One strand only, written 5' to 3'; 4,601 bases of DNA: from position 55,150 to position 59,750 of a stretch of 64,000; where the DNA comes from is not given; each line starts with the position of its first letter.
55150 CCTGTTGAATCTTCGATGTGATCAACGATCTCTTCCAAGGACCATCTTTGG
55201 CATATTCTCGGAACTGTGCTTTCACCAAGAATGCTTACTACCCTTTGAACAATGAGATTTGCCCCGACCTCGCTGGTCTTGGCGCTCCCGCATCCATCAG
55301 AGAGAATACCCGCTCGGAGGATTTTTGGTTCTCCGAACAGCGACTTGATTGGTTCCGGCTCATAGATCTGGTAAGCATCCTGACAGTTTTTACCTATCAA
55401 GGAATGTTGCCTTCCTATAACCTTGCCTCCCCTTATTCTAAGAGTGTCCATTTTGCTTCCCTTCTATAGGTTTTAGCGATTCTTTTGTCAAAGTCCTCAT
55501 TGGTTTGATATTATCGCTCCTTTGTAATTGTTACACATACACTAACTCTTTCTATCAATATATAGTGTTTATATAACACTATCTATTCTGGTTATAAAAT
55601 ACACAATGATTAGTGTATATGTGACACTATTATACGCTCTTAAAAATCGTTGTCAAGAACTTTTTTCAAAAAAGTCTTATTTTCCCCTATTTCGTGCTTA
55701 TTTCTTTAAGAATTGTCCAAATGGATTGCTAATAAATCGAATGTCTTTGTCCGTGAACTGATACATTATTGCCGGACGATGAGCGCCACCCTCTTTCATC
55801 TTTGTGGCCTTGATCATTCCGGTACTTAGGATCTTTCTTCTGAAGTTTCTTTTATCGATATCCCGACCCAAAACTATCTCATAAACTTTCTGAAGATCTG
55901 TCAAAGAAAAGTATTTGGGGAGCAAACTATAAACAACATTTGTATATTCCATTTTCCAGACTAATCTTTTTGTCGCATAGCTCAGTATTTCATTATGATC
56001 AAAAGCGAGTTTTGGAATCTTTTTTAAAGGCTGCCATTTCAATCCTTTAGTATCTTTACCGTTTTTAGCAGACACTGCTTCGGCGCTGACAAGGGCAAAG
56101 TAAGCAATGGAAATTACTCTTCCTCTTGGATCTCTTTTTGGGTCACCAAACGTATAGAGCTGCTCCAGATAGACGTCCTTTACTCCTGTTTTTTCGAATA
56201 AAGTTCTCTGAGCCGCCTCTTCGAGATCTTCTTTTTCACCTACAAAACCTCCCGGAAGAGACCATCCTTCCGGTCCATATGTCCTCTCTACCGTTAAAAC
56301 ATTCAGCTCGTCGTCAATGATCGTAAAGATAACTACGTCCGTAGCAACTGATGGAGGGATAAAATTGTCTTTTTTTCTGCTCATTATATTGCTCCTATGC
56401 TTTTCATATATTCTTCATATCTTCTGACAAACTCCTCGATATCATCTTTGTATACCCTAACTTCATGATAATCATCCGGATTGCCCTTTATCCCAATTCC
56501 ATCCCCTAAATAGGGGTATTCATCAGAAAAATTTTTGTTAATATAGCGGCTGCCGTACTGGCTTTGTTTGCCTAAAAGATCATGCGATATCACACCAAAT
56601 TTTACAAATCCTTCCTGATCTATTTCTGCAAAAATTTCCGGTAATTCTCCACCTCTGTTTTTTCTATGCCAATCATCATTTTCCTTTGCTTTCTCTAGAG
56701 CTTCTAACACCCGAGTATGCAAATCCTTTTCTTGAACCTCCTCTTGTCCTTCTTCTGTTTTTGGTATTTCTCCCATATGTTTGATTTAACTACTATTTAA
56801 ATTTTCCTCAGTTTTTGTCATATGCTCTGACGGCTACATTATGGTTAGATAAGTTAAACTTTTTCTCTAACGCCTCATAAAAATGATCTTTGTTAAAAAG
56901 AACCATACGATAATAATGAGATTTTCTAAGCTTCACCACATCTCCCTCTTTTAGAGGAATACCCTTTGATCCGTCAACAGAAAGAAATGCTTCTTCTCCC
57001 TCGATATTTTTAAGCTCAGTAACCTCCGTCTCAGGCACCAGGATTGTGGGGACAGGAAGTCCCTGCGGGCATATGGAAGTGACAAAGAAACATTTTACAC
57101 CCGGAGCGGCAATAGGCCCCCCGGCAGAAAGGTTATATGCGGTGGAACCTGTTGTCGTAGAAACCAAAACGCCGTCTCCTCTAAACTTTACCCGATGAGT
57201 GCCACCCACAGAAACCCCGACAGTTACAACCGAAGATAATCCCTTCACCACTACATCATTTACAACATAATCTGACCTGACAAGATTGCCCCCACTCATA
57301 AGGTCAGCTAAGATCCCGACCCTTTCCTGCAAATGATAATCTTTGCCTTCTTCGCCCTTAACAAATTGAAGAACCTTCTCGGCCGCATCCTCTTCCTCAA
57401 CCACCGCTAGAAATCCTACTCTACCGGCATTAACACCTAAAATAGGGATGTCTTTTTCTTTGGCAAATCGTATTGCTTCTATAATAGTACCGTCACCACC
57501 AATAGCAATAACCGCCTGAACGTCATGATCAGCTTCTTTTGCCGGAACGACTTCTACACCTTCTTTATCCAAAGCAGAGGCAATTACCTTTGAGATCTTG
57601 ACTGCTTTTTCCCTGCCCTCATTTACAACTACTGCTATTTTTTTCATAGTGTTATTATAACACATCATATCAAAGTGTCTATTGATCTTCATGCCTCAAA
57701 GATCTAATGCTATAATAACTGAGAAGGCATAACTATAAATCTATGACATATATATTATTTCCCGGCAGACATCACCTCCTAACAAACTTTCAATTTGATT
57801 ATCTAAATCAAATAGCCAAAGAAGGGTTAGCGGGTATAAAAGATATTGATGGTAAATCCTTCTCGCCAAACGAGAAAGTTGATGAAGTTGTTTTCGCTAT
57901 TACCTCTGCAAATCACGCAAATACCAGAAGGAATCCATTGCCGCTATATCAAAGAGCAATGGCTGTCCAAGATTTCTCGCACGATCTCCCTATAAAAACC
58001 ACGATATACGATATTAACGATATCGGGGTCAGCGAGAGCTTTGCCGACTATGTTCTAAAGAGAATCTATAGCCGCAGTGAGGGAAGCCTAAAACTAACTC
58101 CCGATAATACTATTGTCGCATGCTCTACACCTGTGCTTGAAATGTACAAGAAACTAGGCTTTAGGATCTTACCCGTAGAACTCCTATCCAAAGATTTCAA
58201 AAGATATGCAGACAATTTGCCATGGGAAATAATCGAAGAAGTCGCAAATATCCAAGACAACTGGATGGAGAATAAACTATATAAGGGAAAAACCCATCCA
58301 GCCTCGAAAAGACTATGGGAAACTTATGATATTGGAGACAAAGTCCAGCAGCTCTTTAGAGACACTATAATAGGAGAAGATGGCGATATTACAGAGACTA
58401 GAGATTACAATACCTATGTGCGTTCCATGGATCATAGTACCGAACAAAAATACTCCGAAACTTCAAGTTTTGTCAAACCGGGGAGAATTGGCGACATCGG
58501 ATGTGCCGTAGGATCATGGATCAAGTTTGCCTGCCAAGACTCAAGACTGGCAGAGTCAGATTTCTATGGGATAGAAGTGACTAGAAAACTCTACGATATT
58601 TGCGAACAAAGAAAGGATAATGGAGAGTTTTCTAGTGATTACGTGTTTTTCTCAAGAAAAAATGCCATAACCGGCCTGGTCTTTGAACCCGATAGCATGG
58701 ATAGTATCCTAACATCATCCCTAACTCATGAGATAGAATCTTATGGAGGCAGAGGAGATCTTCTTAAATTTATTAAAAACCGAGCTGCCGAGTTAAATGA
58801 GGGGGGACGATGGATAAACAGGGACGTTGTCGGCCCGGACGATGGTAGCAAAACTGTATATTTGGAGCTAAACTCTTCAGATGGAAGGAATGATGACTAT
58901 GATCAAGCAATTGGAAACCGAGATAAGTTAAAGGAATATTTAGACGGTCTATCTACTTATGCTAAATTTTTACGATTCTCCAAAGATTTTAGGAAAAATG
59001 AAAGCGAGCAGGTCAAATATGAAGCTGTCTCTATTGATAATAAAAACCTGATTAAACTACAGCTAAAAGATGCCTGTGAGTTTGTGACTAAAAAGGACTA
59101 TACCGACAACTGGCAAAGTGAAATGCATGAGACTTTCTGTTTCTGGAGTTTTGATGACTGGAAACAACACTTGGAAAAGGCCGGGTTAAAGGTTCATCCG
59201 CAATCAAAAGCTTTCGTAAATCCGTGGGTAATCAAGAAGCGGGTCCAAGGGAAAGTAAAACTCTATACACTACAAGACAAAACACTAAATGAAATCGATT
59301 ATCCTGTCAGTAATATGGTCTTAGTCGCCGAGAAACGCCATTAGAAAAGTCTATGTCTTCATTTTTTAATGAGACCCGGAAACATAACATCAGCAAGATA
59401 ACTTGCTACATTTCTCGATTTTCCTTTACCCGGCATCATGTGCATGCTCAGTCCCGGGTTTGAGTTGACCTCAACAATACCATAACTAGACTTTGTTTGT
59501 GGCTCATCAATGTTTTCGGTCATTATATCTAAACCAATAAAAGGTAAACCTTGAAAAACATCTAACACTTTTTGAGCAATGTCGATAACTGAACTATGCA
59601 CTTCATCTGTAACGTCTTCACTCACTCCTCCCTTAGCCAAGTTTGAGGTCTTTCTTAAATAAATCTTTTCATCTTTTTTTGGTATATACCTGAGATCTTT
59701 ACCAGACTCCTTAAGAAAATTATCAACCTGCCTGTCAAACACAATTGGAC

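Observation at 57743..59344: NMNAT-like nucleotidyltransferase domain fused to a SAM-dependent methyltransferase, divergent from nadK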

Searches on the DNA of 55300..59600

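Call 87: search_rna_families(source=window, start=55300, end=59600, threshold=evalue, max_evalue=1)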
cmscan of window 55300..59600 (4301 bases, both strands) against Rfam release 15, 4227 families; matches with E-value up to 1: 0.
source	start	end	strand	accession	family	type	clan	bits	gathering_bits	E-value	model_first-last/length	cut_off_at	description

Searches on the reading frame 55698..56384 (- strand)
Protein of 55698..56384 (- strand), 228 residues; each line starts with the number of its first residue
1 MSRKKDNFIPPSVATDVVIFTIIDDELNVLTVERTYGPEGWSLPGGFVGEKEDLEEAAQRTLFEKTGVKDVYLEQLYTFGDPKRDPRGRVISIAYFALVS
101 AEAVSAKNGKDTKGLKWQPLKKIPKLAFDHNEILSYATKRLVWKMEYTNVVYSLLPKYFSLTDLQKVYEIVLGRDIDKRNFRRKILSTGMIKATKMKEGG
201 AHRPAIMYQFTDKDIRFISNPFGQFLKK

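Call 3: search_protein_families(library=pfam, proteins=[window:55698-56384:-], max_evalue=0.01)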
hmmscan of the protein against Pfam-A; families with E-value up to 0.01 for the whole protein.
window:55698-56384:- (228 aa): 3 families
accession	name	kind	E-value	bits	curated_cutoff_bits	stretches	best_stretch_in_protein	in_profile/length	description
PF21906.2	NrtR_WHD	-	5.7e-24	84.5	27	1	152-210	2-61/61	NrtR DNA-binding winged helix domain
PF00293.34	NUDIX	-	4.6e-18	66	21.1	1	17-134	6-131/134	NUDIX domain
PF19368.5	AraR_C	-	1.9e-11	44.5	23.8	1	147-213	1-69/82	AraR C-terminal winged HTH domain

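Call 4: search_protein_families(library=ncbifam, proteins=[window:55698-56384:-], max_evalue=0.01)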
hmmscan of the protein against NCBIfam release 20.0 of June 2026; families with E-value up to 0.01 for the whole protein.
window:55698-56384:- (228 aa): 15 families
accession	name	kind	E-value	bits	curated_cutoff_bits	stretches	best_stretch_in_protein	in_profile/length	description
NF050029.2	TransRepNtr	equivalog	3.5e-53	180.6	400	1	4-218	13-233/245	ADPR responsive transcriptional repressor NtrR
NF003788.0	PRK05379.1-5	equivalog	1.9e-09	37.3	354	1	6-136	207-346/351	bifunctional nicotinamide-nucleotide adenylyltransferase/Nudix hydroxylase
NF003786.0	PRK05379.1-2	equivalog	3.4e-09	36.3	397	1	25-124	227-336/354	bifunctional nicotinamide-nucleotide adenylyltransferase/Nudix hydroxylase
NF003787.0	PRK05379.1-4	equivalog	9.5e-09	34.7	449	1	16-125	208-326/346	bifunctional nicotinamide-nucleotide adenylyltransferase/Nudix hydroxylase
NF003791.0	PRK05379.2-3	equivalog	5.8e-07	29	409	1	10-120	200-315/340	bifunctional nicotinamide-nucleotide adenylyltransferase/Nudix hydroxylase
NF003785.0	PRK05379.1-1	equivalog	3e-06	26.7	418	1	5-129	196-326/347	bifunctional nicotinamide-nucleotide adenylyltransferase/Nudix hydroxylase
NF003790.0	PRK05379.2-2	equivalog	4.5e-06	26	403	1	13-128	214-340/354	bifunctional nicotinamide mononucleotide adenylyltransferase/ADP-ribose pyrophosphatase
NF001938.0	PRK00714.1-5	equivalog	0.00013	21.3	116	1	35-72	41-78/172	RNA pyrophosphohydrolase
TIGR02705.1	nudix_YtkD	equivalog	0.00071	19.1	154.4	1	15-114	25-117/156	RNA deprotection pyrophosphohydrolase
NF006961.0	PRK09438.1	equivalog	0.0011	18.4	103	1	17-69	13-62/151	dihydroneopterin triphosphate diphosphatase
NF001934.0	PRK00714.1-1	equivalog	0.0012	18.3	241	1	22-71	15-63/176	RNA pyrophosphohydrolase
NF008736.0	PRK11762.1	equivalog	0.0022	17.5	169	1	12-76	45-111/186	ADP compounds hydrolase NudE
NF008044.0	PRK10776.1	equivalog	0.0023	17.8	148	1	39-123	31-110/130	8-oxo-dGTP diphosphatase MutT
NF006530.0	PRK08999.1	equivalog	0.0031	16.6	245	1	16-78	7-72/315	Nudix family hydrolase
NF041652.1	Nud_hyd_Dein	equivalog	0.0065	16.7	200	1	38-81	42-85/152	Nudix hydrolase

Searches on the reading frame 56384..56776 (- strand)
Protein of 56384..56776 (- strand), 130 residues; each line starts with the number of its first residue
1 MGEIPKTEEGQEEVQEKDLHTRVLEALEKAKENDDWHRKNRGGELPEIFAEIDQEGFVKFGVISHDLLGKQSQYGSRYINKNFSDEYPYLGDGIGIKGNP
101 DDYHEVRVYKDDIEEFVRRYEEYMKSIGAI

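Call 3: search_protein_families(library=pfam, proteins=[window:56384-56776:-], max_evalue=0.01)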
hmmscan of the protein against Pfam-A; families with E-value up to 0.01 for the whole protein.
window:56384-56776:- (130 aa): 0 families

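Call 4: search_protein_families(library=ncbifam, proteins=[window:56384-56776:-], max_evalue=0.01)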
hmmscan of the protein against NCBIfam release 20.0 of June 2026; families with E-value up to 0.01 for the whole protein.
window:56384-56776:- (130 aa): 0 families

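Call 53: search_protein_families(library=padloc, proteins=[window:56384-56776:-], max_evalue=0.01)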
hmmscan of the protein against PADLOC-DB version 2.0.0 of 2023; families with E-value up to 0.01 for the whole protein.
window:56384-56776:- (130 aa): 0 families

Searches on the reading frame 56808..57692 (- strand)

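Call 3: search_protein_families(library=pfam, proteins=[window:56808-57692:-], max_evalue=0.01)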
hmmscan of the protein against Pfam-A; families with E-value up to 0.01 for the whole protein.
window:56808-57692:- (294 aa): 4 families
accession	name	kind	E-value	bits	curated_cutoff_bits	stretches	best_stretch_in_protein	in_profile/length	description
PF20143.4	NAD_kinase_C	-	3.7e-21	75.6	23.7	1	152-261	11-120/126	ATP-NAD kinase C-terminal domain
PF01513.26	NAD_kinase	-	1.5e-18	67.8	25.5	1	52-114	67-129/130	ATP-NAD kinase N-terminal domain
PF00781.29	DAGK_cat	-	9e-05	22.5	23.6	1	48-90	45-90/125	Diacylglycerol kinase catalytic domain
PF00365.25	PFK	-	0.0043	16.9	30.9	0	43-88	77-122/277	Phosphofructokinase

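Call 4: search_protein_families(library=ncbifam, proteins=[window:56808-57692:-], max_evalue=0.01)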
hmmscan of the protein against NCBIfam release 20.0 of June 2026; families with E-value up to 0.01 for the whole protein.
window:56808-57692:- (294 aa): 23 families
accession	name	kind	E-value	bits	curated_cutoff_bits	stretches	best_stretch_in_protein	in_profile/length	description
NF002521.0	PRK01911.1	equivalog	8.9e-45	153.3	309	1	41-280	48-285/292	NAD kinase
NF002892.0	PRK03372.1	equivalog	1.4e-44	152.7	299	1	17-282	33-295/312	NAD kinase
NF010678.0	PRK14076.1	equivalog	2.4e-44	152.2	493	1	27-280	319-568/570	bifunctional NADP phosphatase/NAD kinase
NF002561.0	PRK02155.1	equivalog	7.8e-44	150.1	371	1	13-285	21-291/297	NAD kinase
NF002306.0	PRK01231.1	equivalog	7.6e-42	143.4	316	1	13-285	23-295/299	NAD(+) kinase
NF002732.0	PRK02649.1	equivalog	7.7e-42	143.9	348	1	52-280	63-290/305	NAD(+) kinase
NF002731.0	PRK02645.1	equivalog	6e-39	134.2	312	1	32-283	33-294/305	NAD(+) kinase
NF002984.0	PRK03708.1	equivalog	5.4e-38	131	326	1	54-278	54-272/277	NAD(+) kinase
NF003391.0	PRK04539.1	equivalog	6.6e-37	127.2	470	1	32-280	43-290/296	inorganic polyphosphate/ATP-NAD kinase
NF002255.0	PRK01185.1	subfamily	4.1e-35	121.2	304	1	18-278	2-264/271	NAD(+) kinase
NF002893.0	PRK03378.1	equivalog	2.3e-33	115.8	386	1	29-283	35-289/292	NAD(+) kinase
NF010677.0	PRK14075.1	equivalog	2.7e-30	105.8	260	1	17-270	2-240/257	NAD(+) kinase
NF002579.0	PRK02231.1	equivalog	1e-29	103.8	459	1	27-280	40-295/301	NAD(+) kinase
NF010679.0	PRK14077.1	equivalog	1e-29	103.8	343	1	14-278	25-282/287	NAD(+) kinase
NF003424.0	PRK04885.1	equivalog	6.1e-24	84.6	220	1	21-279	4-260/265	NAD kinase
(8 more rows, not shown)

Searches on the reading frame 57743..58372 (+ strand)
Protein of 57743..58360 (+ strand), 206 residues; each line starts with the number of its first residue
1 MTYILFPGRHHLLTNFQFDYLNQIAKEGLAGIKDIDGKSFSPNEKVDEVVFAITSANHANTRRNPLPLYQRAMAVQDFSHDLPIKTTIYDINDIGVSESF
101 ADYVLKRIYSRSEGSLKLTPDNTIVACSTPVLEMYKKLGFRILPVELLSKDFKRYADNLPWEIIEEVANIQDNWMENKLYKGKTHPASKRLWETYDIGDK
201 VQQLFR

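Call 36: predict_structure(alignment_id=A2)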
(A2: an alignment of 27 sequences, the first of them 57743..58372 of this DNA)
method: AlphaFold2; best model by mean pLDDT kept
length: 210 residues; sequences in the alignment: 27
mean_pLDDT: 89.5   pTM: 0.88
mean pLDDT of the five models: 89.5, 88.8, 88.5, 88.3, 88.0
residues with pLDDT >= 90: 147; 70-90: 49; 50-70: 10; < 50: 4
segments of 3 or more residues with pLDDT < 50: 57-60
pLDDT, mean of each block of 10 residues (from residue 1): 91 95 93 91 88 67 77 94 95 77 94 95 94 94 92 91 92 93 96 93 77
secondary structure, 60 per line:
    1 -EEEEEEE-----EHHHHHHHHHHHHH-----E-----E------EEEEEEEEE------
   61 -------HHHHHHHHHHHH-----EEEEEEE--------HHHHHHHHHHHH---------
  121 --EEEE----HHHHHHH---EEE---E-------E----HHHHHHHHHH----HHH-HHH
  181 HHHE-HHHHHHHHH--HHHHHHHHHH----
elements in order: E2-8 H15-27 E46-54 H68-79 E85-91 H100-111 E123-126 H131-137 E141-143 H160-169 H178-183 H186-194 H197-206

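Call 42: fold_search(model_id=the predicted structure, library=pdb)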
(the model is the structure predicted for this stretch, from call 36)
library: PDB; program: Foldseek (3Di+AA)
matches with E <= 10: 913; with E <= 0.001: 14
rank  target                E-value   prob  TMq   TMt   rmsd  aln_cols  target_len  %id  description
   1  1m8j                  3.0e-07  1.00  0.62  0.76   4.1       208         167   14  Crystal Structure Of Methanobacterium Thermoautotrophicum Nicotinamide Mononucleotide Adenylyltransferase Mutant R136A c (released 2003-07-15)
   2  1f9a_A                3.2e-07  1.00  0.62  0.77   3.8       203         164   16  CRYSTAL STRUCTURE ANALYSIS OF NMN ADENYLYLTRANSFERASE FROM METHANOCOCCUS JANNASCHII (released 2001-01-10)
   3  4yp6_A                3.6e-07  1.00  0.61  0.73   4.4       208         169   14  Crystal structure of Methanobacterium thermoautotrophicum NMNAT in complex with NADP (released 2015-10-14)
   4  1m8g                  7.7e-07  1.00  0.61  0.75   4.4       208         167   14  Crystal Structure Of Methanobacterium Thermoautotrophicum Nicotinamide Mononucleotide Adenylyltransferase Mutant R11K co (released 2003-07-15)
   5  1ej2                  1.4e-06  1.00  0.62  0.76   4.3       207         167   14  Crystal structure of methanobacterium thermoautotrophicum nicotinamide mononucleotide adenylyltransferase with bound NAD (released 2001-03-14)
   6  4yp7_B                1.4e-06  1.00  0.61  0.74   4.2       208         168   14  Crystal structure of Methanobacterium thermoautotrophicum NMNAT in complex with NADP (released 2015-10-14)
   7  4yp7_A                1.6e-06  1.00  0.61  0.74   4.2       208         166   13  Crystal structure of Methanobacterium thermoautotrophicum NMNAT in complex with NADP (released 2015-10-14)
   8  4yp5_A                1.6e-06  1.00  0.60  0.73   4.3       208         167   14  Crystal structure of Methanobacterium thermoautotrophicum NMNAT in complex with NADP (released 2015-10-14)
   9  1hyb                  2.7e-06  1.00  0.61  0.77   3.9       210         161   13  CRYSTAL STRUCTURE OF AN ACTIVE SITE MUTANT OF METHANOBACTERIUM THERMOAUTOTROPHICUM NICOTINAMIDE MONONUCLEOTIDE ADENYLYLT (released 2001-03-14)
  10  1m8f                  3.5e-06  1.00  0.62  0.76   4.3       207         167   13  Crystal Structure Of Methanobacterium Thermoautotrophicum Nicotinamide Mononucleotide Adenylyltransferase Mutant R11A co (released 2003-07-15)
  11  4yp5_B                3.5e-06  1.00  0.61  0.74   4.2       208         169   14  Crystal structure of Methanobacterium thermoautotrophicum NMNAT in complex with NADP (released 2015-10-14)
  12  4yp7_C                5.8e-06  1.00  0.61  0.74   4.3       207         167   14  Crystal structure of Methanobacterium thermoautotrophicum NMNAT in complex with NADP (released 2015-10-14)
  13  2r5w_B                5.9e-04  1.00  0.45  0.31   8.2       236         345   11  Crystal structure of a bifunctional NMN adenylyltransferase/ADP ribose pyrophosphatase from Francisella tularensis (released 2008-03-04)
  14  2qjt_A                8.6e-04  1.00  0.56  0.37   5.3       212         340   11  Crystal structure of a bifunctional NMN adenylyltransferase/ADP ribose pyrophosphatase complexed with AMP and MN ion f (released 2008-03-04)
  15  5h16_A                1.0e-03  1.00  0.49  0.61   5.1       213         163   14  Crystal structure of the complex of Phosphopantetheine adenylyltransferase from Acinetobacter baumannii with citrate a (released 2016-11-09)
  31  1lw7                  1.3e-02  0.99  0.48  0.32   4.2       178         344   14  NADR PROTEIN FROM HAEMOPHILUS INFLUENZAE (released 2002-08-07)
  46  8x7f_A                3.3e-02  0.98  0.45  0.29   3.7       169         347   14  CryoEM structure of the trifunctional NAD biosynthesis/regulator protein NadR in complex with NAD (released 2024-12-04)
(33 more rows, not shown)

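Call 92: find_homologous_proteins(query=window:57743-58360:+, max_evalue=1)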
Query window:57743-58360:+ (206 aa): 61 proteins with E <= 1 among 152 candidates.
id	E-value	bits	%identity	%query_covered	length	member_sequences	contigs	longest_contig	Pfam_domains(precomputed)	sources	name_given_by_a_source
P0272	3.5e-60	221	47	99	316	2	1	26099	-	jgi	jgi:hypothetical protein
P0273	1.4e-59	219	51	97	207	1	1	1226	-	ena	-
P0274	3.5e-59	218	53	99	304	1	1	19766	-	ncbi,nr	ncbi:transferase, partial [Leptospira sp. 96542]|nr:transferase [Leptospira sp. 96542]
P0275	4.6e-59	217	50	99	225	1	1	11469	-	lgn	-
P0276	5.0e-57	211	48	99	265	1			-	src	-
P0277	7.7e-57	210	48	99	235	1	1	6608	-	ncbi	ncbi:MAG: transferase, partial [Cyclobacteriaceae bacterium]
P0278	1.5e-55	206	45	100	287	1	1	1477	-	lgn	-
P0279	7.6e-55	204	46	99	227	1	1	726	-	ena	-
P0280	4.8e-54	201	45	100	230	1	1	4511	-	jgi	jgi:hypothetical protein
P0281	7.0e-54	200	46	99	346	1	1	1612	-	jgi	jgi:hypothetical protein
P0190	3.6e-52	195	54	79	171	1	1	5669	-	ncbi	-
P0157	6.4e-51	191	46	99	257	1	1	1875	-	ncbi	ncbi:MAG: transferase, partial [Bacteroidota bacterium]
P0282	8.8e-51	190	52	81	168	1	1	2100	-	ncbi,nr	ncbi:MAG: transferase, partial [Cytophagia bacterium]|nr:transferase [Cytophagia bacterium]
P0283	2.4e-49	186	44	99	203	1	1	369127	-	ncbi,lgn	-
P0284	2.0e-46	176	51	78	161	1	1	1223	-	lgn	-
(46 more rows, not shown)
